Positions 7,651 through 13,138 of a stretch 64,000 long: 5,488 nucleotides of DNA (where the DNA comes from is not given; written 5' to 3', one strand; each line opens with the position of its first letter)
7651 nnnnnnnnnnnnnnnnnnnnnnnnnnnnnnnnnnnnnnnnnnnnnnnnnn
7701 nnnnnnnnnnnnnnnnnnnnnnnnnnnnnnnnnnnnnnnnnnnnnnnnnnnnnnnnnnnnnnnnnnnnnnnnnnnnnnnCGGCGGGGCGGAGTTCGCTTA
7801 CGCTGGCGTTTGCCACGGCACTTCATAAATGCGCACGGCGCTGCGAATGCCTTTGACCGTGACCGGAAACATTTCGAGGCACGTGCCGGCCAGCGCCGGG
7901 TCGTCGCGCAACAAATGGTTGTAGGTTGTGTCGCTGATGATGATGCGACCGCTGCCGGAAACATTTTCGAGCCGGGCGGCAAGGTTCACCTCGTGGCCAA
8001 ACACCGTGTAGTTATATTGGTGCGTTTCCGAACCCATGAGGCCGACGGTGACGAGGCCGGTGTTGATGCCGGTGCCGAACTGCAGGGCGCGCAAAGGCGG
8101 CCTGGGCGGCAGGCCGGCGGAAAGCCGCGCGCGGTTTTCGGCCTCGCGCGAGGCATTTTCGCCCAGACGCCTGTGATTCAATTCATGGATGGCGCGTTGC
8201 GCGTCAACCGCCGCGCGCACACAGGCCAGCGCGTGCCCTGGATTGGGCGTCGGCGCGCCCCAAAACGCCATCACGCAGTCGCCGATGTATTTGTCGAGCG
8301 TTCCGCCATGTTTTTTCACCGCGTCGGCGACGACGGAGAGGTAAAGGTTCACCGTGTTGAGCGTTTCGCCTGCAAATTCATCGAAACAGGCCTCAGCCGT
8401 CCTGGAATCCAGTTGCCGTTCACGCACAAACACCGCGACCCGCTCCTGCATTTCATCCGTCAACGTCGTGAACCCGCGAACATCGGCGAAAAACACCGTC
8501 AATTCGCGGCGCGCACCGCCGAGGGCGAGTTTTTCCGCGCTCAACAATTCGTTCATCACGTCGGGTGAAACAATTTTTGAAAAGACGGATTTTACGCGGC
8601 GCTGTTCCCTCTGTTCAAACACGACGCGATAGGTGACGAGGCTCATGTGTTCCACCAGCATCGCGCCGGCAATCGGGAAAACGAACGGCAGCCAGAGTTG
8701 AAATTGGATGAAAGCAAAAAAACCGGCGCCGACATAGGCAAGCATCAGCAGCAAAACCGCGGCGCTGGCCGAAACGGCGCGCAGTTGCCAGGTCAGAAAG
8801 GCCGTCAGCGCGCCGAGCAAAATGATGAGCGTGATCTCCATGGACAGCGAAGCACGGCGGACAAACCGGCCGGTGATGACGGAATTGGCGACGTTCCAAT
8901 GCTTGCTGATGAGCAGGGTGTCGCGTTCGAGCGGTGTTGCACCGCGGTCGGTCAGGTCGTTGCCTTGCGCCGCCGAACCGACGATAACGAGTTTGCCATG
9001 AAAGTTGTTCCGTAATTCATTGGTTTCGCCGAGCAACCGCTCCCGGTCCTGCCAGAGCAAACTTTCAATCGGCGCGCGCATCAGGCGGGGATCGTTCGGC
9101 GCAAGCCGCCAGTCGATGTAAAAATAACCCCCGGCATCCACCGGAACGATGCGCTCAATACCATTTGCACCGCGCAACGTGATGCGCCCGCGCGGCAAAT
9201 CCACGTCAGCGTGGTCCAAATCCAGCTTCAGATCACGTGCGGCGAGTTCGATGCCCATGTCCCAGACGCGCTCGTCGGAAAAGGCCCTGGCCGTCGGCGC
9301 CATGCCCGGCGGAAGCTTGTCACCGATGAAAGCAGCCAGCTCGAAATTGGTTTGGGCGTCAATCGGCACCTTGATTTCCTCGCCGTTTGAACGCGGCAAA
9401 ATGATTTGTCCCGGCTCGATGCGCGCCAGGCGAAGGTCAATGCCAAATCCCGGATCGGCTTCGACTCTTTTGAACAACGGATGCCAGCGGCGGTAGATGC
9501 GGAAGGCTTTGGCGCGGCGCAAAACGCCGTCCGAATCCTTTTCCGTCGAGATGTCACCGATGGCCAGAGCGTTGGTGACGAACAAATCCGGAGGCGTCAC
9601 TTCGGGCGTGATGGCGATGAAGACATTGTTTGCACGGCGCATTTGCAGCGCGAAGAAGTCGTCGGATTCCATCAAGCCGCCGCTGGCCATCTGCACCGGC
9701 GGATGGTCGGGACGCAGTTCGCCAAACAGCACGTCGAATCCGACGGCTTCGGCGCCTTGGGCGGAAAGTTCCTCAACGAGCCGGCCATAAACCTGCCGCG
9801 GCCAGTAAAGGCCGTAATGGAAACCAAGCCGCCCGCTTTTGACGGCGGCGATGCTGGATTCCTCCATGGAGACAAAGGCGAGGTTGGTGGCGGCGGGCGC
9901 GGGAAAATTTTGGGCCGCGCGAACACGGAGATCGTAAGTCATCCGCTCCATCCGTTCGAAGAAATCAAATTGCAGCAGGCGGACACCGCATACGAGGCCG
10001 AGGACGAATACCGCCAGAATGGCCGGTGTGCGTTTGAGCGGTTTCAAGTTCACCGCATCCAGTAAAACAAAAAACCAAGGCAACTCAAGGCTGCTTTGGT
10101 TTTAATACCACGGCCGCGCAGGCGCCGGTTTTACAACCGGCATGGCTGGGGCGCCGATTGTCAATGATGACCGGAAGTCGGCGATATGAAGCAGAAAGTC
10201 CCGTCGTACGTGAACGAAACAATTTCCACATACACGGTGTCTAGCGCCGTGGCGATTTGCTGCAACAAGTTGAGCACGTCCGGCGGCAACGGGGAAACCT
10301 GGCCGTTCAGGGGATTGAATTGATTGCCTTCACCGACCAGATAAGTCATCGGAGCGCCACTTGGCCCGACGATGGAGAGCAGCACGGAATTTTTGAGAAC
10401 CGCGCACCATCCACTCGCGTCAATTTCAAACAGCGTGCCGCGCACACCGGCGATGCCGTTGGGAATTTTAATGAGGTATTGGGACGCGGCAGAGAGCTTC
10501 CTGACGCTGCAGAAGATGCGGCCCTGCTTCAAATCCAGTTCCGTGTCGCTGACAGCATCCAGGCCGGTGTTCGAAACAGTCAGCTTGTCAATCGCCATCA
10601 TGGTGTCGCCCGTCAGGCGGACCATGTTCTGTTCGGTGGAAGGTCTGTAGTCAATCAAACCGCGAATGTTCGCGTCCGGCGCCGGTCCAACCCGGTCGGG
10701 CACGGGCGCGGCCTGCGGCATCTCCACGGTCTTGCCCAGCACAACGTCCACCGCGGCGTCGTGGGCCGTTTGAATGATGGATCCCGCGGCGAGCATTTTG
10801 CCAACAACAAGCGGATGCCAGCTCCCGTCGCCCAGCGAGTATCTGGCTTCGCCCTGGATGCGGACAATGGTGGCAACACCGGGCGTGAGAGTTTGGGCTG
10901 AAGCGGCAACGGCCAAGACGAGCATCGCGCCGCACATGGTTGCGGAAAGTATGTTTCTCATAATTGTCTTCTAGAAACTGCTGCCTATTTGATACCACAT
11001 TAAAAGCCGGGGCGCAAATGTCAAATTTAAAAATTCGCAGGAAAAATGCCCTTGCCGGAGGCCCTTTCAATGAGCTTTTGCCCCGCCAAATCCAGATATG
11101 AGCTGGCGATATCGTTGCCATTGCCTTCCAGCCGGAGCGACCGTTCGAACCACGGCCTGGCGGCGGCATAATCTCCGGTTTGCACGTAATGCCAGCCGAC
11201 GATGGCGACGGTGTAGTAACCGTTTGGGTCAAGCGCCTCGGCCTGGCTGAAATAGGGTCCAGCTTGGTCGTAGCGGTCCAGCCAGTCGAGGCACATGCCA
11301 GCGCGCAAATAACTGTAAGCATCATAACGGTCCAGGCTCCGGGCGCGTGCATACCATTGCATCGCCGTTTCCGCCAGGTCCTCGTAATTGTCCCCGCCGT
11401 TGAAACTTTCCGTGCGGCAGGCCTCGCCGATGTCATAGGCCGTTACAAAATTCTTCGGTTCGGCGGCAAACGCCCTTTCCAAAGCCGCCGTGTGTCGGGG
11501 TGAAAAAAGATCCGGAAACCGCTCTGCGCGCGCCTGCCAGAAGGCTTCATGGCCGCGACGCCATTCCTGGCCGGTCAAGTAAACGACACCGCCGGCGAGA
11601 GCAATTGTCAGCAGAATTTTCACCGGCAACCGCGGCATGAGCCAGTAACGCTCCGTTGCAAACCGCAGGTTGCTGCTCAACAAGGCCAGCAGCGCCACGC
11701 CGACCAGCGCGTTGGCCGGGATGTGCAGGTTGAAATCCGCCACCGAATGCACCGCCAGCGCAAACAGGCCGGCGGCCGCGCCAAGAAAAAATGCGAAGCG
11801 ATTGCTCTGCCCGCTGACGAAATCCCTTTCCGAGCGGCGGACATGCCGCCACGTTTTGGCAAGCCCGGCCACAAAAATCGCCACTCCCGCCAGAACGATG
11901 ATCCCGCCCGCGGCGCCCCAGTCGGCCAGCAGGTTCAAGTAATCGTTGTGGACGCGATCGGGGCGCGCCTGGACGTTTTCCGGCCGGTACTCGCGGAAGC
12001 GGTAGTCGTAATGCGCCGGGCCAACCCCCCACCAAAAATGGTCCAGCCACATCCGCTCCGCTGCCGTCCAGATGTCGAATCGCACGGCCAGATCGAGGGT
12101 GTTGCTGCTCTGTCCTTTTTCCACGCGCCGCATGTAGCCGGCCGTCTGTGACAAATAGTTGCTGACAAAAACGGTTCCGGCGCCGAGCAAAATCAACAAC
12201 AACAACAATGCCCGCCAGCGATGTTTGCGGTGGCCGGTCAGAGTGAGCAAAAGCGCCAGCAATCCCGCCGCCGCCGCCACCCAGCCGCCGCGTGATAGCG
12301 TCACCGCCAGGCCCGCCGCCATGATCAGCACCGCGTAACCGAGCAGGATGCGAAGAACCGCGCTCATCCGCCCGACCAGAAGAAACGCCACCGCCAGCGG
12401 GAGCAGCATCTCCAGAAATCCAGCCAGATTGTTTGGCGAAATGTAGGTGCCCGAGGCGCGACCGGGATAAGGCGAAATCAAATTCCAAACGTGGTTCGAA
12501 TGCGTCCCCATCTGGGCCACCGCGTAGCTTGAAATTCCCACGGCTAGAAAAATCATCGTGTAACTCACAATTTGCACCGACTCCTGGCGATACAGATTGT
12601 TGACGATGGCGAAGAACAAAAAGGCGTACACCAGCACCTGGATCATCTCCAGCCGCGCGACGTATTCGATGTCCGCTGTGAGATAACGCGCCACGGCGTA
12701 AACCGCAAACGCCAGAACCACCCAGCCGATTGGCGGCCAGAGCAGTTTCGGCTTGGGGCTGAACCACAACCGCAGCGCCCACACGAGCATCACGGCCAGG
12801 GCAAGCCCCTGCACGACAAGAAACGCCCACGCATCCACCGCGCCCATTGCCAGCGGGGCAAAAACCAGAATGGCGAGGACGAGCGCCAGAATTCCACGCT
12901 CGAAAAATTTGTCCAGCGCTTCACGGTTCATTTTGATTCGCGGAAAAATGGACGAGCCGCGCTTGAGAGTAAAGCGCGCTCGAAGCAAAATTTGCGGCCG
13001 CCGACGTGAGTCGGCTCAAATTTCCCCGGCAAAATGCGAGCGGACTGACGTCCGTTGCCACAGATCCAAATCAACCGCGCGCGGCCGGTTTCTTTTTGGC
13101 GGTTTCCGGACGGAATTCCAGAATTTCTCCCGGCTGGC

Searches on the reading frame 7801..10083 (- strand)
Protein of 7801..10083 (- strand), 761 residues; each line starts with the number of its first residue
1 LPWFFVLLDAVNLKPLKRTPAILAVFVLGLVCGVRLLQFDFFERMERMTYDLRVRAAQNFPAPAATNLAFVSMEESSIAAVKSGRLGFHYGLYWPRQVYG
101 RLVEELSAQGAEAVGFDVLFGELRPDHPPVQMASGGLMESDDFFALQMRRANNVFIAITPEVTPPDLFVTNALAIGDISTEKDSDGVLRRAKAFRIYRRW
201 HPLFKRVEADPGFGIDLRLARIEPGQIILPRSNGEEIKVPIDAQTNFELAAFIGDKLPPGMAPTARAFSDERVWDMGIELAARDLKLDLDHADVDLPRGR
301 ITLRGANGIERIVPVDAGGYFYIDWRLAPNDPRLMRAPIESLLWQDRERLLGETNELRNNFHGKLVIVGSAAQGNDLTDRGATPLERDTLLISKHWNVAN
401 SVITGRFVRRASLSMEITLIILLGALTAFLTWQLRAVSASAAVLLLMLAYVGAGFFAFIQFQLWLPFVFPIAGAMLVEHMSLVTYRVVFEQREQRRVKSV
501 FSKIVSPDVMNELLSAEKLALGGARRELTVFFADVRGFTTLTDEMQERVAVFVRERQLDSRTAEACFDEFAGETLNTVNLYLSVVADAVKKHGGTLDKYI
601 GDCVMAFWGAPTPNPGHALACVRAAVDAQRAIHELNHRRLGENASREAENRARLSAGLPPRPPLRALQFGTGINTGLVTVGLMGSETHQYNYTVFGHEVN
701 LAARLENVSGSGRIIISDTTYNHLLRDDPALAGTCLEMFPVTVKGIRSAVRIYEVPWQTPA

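Call 30: search_protein_families(library=pfam, proteins=[window:7801-10083:-], max_evalue=0.01)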
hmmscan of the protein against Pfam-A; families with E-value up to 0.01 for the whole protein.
window:7801-10083:- (761 aa): 2 families
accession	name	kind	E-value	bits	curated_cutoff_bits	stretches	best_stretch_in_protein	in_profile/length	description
PF05226.16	CHASE2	-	4.4e-27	95.7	26.3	1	29-425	3-253/257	CHASE2 domain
PF00211.25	Guanylate_cyc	-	5.1e-18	65.8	21.9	1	527-728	8-157/183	Adenylate and Guanylate cyclase catalytic domain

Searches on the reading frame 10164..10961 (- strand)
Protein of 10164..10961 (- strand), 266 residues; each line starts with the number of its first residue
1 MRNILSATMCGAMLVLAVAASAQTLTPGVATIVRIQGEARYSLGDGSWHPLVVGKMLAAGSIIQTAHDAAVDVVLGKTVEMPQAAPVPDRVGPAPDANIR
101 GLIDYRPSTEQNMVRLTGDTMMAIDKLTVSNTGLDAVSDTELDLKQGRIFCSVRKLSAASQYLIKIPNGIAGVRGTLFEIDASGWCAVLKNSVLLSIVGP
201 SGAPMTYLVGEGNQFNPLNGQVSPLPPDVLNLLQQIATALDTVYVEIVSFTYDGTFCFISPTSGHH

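Call 58: search_protein_families(library=pfam, proteins=[window:10164-10961:-], max_evalue=0.001)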
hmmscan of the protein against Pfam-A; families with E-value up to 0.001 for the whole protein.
window:10164-10961:- (266 aa): 1 family
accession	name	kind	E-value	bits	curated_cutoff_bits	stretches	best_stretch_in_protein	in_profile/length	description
PF04773.18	FecR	-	2.4e-06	28.3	24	1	113-184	12-84/97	FecR protein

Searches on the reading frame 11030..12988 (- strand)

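Call 30: search_protein_families(library=pfam, proteins=[window:11030-12988:-], max_evalue=0.01)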
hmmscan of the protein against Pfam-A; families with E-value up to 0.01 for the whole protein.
window:11030-12988:- (653 aa): 5 families
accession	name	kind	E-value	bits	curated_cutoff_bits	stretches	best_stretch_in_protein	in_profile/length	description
PF04932.20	Wzy_C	-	3.1e-24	85.9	31.7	1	219-365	2-148/149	O-Antigen ligase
PF07719.23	TPR_2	-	1.4e-07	31.5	27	0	598-621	8-31/34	Tetratricopeptide repeat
PF00515.34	TPR_1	-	8.5e-06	25.8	27.8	0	557-589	1-33/34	Tetratricopeptide repeat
PF13181.12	TPR_8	-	1.8e-05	25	25.7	0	558-589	2-33/34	Tetratricopeptide repeat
PF13424.12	TPR_12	-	0.00036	21.1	30.1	0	559-620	5-74/77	Tetratricopeptide repeat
